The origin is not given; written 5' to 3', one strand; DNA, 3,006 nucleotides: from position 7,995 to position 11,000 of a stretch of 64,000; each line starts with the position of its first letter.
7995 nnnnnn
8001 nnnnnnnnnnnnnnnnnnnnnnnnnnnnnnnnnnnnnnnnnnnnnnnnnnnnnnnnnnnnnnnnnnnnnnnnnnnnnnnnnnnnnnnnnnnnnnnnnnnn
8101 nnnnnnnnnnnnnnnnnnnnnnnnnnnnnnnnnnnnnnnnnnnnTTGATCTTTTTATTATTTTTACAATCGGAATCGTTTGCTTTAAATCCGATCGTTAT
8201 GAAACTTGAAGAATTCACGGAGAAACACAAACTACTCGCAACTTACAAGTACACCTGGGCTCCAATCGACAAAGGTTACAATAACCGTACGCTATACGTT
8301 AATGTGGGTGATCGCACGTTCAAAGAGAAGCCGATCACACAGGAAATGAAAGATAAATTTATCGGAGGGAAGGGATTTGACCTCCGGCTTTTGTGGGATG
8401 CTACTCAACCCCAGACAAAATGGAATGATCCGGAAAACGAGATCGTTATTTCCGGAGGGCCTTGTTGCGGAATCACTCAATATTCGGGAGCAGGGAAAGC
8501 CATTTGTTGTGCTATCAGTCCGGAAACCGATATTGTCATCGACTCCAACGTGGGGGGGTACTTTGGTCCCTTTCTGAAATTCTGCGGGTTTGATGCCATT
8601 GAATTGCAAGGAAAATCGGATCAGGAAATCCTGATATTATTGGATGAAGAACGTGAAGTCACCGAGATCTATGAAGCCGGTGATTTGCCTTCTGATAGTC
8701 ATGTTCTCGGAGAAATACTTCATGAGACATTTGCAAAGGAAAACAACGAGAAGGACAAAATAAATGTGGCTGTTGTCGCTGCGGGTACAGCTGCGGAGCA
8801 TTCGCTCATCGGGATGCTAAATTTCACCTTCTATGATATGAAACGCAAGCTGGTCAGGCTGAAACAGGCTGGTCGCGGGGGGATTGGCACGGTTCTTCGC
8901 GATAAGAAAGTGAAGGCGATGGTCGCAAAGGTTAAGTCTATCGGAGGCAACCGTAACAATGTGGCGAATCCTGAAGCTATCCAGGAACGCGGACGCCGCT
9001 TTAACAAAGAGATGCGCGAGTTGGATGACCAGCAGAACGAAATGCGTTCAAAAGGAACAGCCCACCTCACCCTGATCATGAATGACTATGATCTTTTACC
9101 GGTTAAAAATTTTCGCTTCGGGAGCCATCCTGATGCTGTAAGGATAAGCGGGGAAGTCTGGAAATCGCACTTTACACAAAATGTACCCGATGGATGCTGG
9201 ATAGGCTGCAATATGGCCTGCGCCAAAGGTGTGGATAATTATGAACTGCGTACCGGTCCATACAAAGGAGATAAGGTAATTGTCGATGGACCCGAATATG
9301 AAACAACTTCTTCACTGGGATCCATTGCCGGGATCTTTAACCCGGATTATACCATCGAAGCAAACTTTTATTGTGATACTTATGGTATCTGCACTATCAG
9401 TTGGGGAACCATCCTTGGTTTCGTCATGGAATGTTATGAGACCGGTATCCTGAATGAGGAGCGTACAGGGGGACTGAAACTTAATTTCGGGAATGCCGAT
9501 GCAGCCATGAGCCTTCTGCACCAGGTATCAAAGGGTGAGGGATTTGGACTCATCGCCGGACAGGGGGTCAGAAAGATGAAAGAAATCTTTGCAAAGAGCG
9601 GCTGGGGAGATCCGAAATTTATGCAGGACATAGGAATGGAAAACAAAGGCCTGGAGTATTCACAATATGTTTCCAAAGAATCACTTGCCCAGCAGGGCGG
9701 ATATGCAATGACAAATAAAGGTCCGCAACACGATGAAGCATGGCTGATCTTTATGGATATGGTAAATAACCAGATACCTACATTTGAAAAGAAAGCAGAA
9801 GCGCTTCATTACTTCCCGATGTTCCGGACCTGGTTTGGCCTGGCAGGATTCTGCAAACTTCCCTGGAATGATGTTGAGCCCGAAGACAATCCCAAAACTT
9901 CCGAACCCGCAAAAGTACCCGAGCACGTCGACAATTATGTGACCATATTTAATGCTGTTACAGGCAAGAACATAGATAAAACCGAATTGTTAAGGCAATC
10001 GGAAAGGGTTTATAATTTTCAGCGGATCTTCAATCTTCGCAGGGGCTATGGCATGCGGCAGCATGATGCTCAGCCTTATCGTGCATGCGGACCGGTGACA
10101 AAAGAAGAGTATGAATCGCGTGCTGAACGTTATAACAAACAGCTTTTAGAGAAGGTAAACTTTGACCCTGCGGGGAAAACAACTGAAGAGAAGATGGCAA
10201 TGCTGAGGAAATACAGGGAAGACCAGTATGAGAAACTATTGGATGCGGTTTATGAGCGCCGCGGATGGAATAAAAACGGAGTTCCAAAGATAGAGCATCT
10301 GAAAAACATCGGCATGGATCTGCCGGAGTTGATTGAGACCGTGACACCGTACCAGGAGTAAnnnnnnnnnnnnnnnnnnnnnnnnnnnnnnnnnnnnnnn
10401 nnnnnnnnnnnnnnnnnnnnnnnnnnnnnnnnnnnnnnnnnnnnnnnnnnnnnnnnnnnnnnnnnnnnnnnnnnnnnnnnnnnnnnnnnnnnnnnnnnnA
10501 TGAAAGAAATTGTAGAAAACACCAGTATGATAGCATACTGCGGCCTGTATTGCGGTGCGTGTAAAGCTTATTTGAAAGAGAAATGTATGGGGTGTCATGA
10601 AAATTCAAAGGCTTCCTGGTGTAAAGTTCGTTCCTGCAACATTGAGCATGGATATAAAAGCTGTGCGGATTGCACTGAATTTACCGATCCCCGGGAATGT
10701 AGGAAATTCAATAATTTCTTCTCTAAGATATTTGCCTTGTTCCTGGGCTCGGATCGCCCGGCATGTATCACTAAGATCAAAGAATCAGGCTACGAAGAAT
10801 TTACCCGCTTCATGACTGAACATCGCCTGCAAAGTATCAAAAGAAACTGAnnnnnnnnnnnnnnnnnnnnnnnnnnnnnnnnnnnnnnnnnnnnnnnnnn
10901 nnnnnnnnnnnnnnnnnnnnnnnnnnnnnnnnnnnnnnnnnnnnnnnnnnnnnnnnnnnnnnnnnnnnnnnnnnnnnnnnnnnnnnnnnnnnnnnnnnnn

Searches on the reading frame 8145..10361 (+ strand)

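Call 14: search_protein_families(library=pfam, proteins=[window:8145-10361:+])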
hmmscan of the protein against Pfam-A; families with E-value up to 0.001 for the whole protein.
window:8145-10361:+ (738 aa): 2 families
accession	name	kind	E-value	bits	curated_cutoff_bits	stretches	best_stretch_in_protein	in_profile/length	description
PF01314.23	AFOR_C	-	6e-98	328.9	27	1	284-723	4-384/385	Aldehyde ferredoxin oxidoreductase, domains 2 & 3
PF02730.20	AFOR_N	-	3e-43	148.3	29.8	1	48-262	2-197/199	Aldehyde ferredoxin oxidoreductase, N-terminal domain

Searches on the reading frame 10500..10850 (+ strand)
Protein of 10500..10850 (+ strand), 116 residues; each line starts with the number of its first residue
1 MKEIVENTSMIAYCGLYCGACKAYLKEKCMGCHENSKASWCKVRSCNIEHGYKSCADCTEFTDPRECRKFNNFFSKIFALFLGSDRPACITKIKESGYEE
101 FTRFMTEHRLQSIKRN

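Call 35: search_protein_families(library=pfam, proteins=[window:10500-10850:+], max_evalue=0.01)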
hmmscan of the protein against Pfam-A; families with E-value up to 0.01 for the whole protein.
window:10500-10850:+ (116 aa): 1 family
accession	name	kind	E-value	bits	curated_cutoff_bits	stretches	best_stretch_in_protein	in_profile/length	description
PF12675.12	DUF3795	-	1.6e-07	32.1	22.6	1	10-70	1-81/83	Protein of unknown function (DUF3795)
